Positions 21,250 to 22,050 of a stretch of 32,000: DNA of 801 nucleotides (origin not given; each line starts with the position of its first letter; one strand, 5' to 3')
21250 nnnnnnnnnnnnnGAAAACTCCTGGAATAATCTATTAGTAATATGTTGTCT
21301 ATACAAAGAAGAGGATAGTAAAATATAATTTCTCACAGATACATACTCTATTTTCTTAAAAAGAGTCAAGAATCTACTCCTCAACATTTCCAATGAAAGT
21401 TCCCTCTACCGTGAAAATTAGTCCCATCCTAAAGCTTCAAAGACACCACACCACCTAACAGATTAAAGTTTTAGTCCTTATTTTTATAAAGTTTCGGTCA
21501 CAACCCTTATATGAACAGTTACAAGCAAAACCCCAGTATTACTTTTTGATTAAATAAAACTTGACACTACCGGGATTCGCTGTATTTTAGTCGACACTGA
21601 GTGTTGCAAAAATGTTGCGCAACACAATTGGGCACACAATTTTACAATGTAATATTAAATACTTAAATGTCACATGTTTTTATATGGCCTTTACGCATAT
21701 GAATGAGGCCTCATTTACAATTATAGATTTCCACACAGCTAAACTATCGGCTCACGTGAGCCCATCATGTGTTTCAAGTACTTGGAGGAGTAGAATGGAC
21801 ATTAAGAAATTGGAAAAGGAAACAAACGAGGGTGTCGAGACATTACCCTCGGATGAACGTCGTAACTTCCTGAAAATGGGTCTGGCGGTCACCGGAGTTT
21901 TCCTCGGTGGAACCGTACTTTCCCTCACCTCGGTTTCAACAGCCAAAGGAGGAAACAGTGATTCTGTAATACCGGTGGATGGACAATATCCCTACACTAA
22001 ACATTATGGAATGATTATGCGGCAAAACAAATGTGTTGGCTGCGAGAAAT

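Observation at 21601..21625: An 18/20-identical copy of the activator-site element sits at the promoter of the FeS/cytochrome/NrfD operon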

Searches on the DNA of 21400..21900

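Call 21: search_rna_families(source=window, start=21400, end=21900, threshold=evalue, max_evalue=1)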
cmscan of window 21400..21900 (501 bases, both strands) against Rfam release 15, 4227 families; matches with E-value up to 1: 0.
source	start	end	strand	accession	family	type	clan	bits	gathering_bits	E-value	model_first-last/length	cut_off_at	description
